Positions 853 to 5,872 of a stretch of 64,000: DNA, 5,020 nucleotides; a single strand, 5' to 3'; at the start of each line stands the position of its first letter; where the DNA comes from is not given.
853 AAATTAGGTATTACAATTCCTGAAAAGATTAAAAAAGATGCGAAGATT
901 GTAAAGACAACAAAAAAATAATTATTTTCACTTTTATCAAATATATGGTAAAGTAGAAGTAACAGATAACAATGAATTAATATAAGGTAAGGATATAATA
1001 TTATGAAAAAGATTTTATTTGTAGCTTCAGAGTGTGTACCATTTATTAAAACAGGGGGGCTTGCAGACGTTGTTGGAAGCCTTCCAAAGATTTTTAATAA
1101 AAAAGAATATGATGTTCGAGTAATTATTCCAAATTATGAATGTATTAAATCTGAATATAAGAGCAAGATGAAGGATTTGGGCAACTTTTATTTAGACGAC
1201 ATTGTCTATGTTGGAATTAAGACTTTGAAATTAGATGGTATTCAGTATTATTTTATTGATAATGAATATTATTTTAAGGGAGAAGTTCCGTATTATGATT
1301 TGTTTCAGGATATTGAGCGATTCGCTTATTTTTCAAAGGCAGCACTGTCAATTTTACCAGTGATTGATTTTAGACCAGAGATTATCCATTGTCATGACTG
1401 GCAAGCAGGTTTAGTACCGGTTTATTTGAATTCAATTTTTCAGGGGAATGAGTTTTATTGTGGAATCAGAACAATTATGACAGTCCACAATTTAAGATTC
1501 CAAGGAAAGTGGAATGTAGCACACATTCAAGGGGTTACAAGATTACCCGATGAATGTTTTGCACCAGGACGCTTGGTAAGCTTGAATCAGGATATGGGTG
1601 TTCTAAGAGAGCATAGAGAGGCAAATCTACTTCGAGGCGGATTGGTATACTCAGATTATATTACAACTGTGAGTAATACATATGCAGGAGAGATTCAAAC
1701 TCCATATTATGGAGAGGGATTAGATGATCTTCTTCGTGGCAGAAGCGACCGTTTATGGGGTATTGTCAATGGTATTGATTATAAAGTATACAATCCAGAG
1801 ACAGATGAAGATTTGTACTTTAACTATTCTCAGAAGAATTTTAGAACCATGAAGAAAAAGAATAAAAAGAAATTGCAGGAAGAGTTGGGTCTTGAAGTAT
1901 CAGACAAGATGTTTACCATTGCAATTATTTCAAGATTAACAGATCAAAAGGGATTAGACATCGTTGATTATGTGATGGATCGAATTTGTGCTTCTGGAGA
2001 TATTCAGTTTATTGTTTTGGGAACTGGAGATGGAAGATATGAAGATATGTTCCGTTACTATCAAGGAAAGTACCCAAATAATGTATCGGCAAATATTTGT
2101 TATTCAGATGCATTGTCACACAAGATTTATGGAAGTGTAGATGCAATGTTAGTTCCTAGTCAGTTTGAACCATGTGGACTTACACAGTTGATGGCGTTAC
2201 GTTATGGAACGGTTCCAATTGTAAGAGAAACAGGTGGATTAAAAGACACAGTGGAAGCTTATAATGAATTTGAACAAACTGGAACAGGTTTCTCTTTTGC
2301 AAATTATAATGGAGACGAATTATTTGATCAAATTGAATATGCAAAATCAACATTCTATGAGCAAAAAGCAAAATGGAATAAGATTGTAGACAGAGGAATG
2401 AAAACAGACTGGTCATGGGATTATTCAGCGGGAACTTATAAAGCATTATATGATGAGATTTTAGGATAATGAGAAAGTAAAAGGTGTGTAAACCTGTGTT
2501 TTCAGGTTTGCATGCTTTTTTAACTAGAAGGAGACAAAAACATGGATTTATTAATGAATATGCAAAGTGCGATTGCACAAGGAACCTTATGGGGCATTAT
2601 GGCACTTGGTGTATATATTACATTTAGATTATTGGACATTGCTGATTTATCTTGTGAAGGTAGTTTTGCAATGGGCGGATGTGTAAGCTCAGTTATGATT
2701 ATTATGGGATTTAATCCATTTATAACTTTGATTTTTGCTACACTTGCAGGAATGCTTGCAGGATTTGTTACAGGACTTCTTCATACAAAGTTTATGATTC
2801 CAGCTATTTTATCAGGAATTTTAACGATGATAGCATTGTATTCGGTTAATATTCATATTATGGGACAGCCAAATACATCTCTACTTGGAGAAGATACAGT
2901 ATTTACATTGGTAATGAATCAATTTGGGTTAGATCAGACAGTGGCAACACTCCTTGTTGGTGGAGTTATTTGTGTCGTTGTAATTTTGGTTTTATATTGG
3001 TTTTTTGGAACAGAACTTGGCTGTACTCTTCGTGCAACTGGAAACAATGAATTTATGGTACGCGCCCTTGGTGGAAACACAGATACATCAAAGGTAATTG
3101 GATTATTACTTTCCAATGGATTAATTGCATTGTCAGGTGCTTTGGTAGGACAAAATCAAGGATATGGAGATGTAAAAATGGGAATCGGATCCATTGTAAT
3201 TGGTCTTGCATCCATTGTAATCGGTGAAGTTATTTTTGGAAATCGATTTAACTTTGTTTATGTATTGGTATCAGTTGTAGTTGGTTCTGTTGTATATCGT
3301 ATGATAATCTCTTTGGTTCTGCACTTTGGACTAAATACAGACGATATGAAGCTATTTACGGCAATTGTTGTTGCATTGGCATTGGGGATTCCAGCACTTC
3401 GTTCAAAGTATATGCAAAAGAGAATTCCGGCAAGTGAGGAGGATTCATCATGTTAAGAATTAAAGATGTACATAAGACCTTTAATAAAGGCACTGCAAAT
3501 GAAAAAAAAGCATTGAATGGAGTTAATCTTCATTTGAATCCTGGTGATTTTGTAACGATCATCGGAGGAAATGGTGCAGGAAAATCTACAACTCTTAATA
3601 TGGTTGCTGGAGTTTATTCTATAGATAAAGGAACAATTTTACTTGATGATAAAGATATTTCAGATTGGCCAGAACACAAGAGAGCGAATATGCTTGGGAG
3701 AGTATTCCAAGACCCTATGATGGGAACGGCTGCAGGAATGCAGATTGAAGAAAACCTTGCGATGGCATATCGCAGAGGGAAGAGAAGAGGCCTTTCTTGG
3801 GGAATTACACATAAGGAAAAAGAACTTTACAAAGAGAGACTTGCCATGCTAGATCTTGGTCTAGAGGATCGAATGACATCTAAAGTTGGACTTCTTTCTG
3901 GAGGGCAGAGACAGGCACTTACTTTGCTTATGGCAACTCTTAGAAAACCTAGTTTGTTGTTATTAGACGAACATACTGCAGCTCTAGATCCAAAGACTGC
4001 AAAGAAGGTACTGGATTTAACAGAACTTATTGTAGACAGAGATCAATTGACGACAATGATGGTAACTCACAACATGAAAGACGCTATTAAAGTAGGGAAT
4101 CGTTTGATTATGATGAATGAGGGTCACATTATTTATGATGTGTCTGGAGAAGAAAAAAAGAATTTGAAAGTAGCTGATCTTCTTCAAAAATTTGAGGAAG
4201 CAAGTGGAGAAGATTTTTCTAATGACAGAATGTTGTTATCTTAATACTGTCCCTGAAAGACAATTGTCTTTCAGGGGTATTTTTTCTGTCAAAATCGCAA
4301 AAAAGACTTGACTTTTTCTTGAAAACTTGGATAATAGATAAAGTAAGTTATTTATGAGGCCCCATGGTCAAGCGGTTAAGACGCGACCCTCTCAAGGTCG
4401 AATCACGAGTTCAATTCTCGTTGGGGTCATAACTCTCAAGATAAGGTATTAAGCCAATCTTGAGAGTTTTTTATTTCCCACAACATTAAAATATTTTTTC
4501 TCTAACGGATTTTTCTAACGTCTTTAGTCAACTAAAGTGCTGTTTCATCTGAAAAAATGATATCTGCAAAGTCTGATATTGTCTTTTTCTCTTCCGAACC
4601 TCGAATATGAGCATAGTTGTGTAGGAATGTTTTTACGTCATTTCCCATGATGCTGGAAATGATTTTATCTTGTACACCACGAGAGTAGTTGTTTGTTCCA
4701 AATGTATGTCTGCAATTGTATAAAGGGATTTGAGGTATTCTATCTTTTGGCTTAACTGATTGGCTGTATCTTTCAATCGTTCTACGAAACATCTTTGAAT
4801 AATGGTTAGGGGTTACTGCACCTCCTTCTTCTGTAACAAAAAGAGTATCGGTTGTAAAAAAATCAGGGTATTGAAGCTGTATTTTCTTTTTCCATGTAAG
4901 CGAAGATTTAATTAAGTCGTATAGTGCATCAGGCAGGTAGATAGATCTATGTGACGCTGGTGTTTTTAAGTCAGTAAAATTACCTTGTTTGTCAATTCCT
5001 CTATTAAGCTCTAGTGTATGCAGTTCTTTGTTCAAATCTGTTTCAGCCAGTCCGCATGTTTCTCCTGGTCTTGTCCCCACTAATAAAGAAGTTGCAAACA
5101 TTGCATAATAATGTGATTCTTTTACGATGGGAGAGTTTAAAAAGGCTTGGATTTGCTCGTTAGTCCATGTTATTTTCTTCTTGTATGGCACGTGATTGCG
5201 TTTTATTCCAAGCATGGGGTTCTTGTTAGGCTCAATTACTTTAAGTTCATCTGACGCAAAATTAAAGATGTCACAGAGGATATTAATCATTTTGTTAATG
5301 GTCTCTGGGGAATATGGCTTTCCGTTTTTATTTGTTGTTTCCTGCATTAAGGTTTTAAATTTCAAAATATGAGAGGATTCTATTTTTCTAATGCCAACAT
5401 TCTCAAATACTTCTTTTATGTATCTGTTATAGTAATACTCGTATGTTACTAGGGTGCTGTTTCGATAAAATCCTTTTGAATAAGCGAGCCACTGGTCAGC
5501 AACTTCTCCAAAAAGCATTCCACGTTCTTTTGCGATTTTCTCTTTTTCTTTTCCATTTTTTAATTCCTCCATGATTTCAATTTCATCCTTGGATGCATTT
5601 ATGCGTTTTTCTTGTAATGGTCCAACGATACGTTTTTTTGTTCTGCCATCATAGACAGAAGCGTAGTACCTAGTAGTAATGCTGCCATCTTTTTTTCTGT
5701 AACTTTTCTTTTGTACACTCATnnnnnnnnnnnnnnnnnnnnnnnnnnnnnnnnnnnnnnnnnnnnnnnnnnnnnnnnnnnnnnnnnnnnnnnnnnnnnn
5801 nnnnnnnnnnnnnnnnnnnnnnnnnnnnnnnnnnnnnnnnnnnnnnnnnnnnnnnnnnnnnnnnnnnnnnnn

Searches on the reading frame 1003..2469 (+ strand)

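Call 11: search_protein_families(library=pfam, proteins=[window:1003-2469:+], max_evalue=0.01)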
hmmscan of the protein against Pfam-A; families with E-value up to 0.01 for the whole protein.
window:1003-2469:+ (488 aa): 4 families
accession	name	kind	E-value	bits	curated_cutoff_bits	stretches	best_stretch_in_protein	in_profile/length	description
PF08323.17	Glyco_transf_5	-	1.3e-76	257.9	22.7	1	3-245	1-238/239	Starch synthase catalytic domain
PF00534.26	Glycos_transf_1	-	2.9e-12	46.9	26.4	1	301-449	13-157/172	Glycosyl transferases group 1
PF13692.12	Glyco_trans_1_4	-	1.4e-07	32.3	27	1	305-445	3-137/142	Glycosyl transferases group 1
PF13439.12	Glyco_transf_4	-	0.0037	17.7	28.5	0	94-188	44-109/170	Glycosyltransferase Family 4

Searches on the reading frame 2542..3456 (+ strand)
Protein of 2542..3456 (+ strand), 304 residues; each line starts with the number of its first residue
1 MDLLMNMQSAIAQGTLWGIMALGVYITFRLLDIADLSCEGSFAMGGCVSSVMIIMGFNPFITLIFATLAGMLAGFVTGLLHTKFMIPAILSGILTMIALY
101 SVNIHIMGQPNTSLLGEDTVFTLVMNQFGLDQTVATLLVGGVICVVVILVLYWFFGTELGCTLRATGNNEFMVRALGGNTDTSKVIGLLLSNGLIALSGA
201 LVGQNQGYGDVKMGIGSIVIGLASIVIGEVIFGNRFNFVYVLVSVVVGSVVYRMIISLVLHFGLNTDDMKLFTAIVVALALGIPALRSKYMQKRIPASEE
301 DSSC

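Call 11: search_protein_families(library=pfam, proteins=[window:2542-3456:+], max_evalue=0.01)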
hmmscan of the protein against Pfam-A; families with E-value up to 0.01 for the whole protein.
window:2542-3456:+ (304 aa): 1 family
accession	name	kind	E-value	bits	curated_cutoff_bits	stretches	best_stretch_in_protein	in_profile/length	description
PF02653.21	BPD_transp_2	-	2e-24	86.6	26.8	1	9-274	4-262/269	Branched-chain amino acid transport system / permease component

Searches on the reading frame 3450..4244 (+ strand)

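Call 11: search_protein_families(library=pfam, proteins=[window:3450-4244:+], max_evalue=0.01)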
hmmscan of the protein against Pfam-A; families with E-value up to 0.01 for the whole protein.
window:3450-4244:+ (264 aa): 7 families
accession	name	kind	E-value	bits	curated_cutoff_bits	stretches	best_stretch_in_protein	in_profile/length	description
PF00005.33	ABC_tran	-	5.8e-28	98.6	25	1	22-177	1-137/137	ABC transporter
PF02463.25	SMC_N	-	4.2e-07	30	40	1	33-218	25-210/220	RecF/RecN/SMC N terminal domain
PF13304.12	AAA_21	-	2e-06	28.6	27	1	148-208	237-299/304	AAA domain, putative AbiEii toxin, Type IV TA system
PF09818.15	ABC_ATPase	-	0.001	18.6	23.2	0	169-238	190-261/283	P-loop domain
PF20720.3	nSTAND3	-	0.002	18.3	27.2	1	27-80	12-64/155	Novel STAND NTPase 3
PF13555.12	AAA_29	-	0.0053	16.9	27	0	23-49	13-39/61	P-loop containing region of AAA domain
PF13558.12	SbcC_Walker_B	-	0.0087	16.7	27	0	141-191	25-88/90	SbcC/RAD50-like, Walker B motif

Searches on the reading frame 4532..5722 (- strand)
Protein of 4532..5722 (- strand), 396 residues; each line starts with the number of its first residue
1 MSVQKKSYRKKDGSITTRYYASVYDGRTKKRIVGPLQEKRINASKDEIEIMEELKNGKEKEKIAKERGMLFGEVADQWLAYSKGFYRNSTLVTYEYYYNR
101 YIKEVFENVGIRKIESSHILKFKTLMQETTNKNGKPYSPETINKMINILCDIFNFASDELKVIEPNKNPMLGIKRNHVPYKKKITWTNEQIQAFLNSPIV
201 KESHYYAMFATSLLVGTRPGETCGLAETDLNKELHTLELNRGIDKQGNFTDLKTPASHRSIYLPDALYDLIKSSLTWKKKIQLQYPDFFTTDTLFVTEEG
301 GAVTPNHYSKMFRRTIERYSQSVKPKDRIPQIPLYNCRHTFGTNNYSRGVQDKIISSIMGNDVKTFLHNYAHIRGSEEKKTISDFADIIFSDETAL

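Call 10: search_protein_families(library=pfam, proteins=[window:4532-5722:-], max_evalue=0.01)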
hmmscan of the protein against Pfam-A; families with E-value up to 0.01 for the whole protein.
window:4532-5722:- (396 aa): 3 families
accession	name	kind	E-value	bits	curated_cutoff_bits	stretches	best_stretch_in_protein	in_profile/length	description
PF00589.27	Phage_integrase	-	1.1e-08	35.5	27.1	1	187-374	4-169/172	Phage integrase family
PF14659.12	Phage_int_SAM_3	-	6.3e-08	33.2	22.6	1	71-122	2-53/58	Phage integrase, N-terminal SAM-like domain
PF13102.12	Phage_int_SAM_5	-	0.0019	19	22.3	1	71-166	2-91/98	Phage integrase SAM-like domain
